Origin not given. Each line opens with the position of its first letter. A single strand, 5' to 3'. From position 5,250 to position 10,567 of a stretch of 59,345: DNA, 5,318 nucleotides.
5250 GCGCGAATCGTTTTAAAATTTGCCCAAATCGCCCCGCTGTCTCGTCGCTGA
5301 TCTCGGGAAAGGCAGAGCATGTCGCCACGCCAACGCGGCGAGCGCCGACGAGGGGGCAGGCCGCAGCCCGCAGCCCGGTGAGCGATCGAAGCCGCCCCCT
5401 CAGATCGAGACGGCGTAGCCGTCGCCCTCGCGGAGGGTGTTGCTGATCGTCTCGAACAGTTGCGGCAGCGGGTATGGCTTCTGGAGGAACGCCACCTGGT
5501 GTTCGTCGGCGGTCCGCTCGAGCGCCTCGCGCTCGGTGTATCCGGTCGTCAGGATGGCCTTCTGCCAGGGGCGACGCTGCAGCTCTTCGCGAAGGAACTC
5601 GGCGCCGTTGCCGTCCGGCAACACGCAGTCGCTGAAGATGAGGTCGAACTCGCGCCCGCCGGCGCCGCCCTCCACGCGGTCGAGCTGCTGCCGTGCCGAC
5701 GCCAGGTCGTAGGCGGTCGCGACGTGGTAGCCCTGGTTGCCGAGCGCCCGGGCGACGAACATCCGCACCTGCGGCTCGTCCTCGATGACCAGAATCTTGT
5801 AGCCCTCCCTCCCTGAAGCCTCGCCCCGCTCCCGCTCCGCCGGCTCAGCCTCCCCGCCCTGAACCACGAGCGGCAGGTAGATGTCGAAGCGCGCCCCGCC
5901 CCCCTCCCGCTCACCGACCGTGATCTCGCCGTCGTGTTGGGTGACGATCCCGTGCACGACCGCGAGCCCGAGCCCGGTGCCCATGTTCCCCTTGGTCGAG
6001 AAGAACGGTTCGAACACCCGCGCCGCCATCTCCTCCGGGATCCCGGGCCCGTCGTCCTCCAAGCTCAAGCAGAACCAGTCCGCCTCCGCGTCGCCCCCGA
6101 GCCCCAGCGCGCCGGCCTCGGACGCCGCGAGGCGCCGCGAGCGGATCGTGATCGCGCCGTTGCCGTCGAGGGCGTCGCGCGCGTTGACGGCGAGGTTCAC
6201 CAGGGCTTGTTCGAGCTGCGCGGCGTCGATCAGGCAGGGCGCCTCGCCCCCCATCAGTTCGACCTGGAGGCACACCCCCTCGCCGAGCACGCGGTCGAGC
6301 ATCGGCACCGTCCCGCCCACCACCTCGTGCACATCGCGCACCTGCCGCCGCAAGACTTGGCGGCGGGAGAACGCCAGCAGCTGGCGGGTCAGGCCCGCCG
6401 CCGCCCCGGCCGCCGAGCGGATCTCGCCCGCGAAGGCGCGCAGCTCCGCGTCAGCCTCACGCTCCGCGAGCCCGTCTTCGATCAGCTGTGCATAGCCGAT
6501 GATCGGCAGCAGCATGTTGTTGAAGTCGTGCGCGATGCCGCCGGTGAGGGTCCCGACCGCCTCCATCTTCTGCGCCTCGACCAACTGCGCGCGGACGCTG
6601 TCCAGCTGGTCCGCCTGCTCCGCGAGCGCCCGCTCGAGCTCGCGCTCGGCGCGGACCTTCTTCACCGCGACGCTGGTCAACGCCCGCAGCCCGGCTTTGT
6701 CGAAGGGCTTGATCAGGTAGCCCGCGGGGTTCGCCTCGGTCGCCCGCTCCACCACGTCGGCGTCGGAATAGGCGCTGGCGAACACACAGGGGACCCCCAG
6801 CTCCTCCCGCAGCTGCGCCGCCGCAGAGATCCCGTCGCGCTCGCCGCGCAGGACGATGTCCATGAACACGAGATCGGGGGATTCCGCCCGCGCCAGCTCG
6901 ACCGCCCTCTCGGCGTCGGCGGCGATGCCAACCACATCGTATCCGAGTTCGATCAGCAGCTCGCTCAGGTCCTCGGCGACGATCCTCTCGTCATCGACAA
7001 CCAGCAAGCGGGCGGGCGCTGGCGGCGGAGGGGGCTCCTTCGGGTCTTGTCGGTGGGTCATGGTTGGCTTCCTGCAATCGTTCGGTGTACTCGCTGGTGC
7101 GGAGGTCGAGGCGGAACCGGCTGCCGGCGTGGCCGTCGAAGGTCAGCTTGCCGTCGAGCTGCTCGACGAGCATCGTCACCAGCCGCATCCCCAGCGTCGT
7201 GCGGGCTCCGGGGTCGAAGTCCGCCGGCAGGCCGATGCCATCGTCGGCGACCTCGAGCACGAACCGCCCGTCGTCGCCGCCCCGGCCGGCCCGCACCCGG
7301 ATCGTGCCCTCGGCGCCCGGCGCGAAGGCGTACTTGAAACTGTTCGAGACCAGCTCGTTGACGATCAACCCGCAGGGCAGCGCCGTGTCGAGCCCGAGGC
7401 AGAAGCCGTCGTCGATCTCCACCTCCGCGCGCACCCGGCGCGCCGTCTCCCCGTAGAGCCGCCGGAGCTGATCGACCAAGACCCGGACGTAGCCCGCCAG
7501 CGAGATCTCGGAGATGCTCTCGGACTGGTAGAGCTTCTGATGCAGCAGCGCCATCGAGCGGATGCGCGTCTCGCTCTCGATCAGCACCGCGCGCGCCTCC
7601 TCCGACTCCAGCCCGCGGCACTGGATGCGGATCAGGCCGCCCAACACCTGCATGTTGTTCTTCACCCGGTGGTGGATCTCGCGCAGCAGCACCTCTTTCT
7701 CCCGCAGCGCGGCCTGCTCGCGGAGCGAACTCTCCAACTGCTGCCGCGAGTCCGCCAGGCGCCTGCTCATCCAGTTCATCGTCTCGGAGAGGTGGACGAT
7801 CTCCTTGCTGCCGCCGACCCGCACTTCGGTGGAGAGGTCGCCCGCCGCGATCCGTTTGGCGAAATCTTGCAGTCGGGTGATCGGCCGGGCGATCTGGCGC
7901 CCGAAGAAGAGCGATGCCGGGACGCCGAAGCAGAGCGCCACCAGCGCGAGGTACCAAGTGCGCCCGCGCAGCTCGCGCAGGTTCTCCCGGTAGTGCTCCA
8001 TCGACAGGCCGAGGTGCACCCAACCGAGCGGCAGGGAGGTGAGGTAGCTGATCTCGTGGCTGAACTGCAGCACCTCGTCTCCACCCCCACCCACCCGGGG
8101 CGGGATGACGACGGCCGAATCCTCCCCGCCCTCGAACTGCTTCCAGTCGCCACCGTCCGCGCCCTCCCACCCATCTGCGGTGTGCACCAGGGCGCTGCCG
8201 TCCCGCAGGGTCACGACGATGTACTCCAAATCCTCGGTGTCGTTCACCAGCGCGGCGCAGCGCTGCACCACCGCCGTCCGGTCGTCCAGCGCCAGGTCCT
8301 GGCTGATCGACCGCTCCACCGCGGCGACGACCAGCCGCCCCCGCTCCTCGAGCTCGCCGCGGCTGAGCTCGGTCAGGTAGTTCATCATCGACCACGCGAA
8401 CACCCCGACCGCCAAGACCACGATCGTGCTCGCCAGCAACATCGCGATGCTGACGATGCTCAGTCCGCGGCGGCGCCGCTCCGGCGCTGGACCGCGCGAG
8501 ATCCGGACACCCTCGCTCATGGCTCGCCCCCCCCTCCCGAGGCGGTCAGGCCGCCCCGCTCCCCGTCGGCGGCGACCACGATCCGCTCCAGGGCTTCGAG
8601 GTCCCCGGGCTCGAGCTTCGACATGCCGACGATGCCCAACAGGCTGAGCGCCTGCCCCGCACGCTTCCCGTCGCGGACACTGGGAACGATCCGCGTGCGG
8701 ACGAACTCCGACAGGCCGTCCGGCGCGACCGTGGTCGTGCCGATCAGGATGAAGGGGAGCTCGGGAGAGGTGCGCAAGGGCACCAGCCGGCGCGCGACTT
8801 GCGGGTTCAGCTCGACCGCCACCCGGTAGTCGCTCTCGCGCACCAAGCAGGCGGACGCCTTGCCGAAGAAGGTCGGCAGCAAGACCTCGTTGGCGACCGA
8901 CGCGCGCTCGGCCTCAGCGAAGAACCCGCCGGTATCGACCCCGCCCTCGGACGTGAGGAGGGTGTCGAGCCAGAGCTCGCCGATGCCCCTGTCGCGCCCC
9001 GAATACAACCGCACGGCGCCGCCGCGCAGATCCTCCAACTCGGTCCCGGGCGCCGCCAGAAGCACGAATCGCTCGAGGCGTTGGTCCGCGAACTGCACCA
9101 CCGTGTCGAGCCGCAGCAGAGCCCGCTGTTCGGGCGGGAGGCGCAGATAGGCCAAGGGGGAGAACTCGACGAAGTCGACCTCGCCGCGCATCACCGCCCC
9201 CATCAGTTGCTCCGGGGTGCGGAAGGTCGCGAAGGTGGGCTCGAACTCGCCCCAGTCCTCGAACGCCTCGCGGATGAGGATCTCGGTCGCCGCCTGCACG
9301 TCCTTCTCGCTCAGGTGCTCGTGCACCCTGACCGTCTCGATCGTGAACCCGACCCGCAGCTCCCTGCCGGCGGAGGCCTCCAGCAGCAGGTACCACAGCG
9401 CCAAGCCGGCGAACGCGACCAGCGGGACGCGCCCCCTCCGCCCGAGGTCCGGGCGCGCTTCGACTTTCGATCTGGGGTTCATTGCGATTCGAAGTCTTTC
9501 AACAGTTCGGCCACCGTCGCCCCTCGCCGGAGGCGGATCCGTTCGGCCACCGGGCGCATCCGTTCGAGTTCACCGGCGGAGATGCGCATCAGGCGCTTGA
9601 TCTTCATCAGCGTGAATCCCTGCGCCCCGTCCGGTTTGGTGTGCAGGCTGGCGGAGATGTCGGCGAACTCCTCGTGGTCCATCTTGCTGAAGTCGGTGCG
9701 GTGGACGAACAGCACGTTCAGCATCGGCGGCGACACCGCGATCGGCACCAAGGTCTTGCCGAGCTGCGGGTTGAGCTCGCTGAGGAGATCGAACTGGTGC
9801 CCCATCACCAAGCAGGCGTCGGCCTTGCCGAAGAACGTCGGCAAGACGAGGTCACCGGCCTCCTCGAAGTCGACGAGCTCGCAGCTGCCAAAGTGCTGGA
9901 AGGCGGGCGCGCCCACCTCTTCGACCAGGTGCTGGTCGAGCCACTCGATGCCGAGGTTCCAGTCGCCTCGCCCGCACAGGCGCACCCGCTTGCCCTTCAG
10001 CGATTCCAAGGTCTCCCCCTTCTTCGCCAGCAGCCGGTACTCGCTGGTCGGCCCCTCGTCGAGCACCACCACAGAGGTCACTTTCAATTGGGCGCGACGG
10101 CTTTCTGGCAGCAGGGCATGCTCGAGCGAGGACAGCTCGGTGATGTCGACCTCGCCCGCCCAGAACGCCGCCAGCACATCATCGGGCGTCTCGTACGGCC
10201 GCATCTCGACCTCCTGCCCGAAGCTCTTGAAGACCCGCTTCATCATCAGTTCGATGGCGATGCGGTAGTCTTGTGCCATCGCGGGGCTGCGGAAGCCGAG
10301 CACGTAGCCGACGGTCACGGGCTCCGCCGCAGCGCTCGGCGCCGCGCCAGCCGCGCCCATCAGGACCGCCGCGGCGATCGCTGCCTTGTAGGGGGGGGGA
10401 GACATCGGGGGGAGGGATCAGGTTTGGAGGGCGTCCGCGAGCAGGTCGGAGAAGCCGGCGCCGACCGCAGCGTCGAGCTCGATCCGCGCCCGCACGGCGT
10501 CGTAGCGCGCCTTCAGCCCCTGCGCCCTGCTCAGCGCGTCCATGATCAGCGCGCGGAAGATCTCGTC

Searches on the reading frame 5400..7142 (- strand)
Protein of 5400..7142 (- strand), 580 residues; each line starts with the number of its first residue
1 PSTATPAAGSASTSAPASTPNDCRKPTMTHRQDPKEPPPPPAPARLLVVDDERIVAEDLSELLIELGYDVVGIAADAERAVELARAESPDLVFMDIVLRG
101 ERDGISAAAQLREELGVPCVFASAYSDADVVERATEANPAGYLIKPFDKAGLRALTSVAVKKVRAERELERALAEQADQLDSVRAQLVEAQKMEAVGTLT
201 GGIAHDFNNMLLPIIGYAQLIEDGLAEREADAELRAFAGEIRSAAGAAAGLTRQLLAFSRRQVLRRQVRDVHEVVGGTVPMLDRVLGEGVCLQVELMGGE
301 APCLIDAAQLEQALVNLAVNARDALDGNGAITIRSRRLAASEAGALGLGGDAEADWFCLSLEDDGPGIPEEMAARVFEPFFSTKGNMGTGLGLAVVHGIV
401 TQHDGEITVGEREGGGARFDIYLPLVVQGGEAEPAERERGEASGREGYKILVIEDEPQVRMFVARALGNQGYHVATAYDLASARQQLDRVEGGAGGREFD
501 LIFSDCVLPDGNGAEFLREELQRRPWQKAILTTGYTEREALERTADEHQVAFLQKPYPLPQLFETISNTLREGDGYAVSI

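Call 17: search_protein_families(library=pfam, proteins=[window:5400-7142:-], max_evalue=0.001)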
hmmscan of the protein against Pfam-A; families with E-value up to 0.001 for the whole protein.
window:5400-7142:- (580 aa): 3 families
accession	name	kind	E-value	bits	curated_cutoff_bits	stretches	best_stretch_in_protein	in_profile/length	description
PF00072.30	Response_reg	-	2e-38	131.4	30.2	2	47-154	2-108/111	Response regulator receiver domain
PF02518.31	HATPase_c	-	5.9e-22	78.6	26.4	1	306-425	2-109/111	Histidine kinase-, DNA gyrase B-, and HSP90-like ATPase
PF00512.31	HisKA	-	4.5e-06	27.1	26.9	1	197-262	3-64/66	His Kinase A (phospho-acceptor) domain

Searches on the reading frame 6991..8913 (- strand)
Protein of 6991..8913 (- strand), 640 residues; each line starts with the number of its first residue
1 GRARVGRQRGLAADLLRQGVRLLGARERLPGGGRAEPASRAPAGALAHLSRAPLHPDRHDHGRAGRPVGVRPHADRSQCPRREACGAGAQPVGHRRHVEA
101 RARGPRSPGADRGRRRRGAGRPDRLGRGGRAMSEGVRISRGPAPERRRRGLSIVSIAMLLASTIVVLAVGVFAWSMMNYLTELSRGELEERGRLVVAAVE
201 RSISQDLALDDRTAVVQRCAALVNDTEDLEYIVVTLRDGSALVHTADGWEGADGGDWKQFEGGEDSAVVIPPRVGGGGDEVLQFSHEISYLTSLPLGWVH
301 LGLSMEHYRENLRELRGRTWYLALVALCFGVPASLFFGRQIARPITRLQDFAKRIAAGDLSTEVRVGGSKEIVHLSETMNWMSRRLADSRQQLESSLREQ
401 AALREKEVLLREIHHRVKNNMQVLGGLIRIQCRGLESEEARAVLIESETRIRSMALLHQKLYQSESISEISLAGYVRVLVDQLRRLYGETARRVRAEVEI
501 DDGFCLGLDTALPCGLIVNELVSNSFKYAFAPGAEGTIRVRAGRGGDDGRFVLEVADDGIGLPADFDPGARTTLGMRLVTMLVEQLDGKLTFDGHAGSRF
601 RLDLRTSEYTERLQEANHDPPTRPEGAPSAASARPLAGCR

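Call 17: search_protein_families(library=pfam, proteins=[window:6991-8913:-], max_evalue=0.001)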
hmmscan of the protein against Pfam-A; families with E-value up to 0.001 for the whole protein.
window:6991-8913:- (640 aa): 5 families
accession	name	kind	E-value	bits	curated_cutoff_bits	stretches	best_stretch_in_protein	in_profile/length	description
PF07568.18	HisKA_2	-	5e-25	87.8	22.3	1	412-487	1-76/76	Histidine kinase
PF02518.31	HATPase_c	-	1.2e-11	45.5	26.4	1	516-605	8-108/111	Histidine kinase-, DNA gyrase B-, and HSP90-like ATPase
PF00672.30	HAMP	-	2.6e-10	40.9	25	1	336-387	1-52/53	HAMP domain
PF13581.12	HATPase_c_2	-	2.6e-05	24.7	27.4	1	514-585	32-111/127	Histidine kinase-like ATPase domain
PF07536.20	HWE_HK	-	0.00031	21.9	22.8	1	412-473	1-59/83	HWE histidine kinase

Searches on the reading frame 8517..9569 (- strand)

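Call 17: search_protein_families(library=pfam, proteins=[window:8517-9569:-], max_evalue=0.001)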
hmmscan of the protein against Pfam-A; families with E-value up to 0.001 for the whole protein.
window:8517-9569:- (350 aa): 1 family
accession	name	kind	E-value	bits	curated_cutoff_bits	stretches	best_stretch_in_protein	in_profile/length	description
PF12974.12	Phosphonate-bd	-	2.9e-07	30.6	27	1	108-294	28-213/242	ABC transporter, phosphonate, periplasmic substrate-binding protein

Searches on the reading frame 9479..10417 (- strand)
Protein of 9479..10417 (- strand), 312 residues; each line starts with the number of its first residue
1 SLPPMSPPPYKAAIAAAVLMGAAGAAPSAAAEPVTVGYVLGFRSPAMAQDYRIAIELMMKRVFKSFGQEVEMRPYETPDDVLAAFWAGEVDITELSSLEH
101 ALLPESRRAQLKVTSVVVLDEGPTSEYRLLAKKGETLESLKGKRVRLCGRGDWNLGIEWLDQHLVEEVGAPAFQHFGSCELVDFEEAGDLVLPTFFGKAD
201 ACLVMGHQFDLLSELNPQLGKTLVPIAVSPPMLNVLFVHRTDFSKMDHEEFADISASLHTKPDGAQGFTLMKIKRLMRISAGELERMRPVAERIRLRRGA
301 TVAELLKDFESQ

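Call 17: search_protein_families(library=pfam, proteins=[window:9479-10417:-], max_evalue=0.001)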
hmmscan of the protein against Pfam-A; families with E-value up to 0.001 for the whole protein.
window:9479-10417:- (312 aa): 1 family
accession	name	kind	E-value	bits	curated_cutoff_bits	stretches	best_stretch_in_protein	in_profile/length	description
PF12974.12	Phosphonate-bd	-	1.8e-08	34.5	27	1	45-279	10-237/242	ABC transporter, phosphonate, periplasmic substrate-binding protein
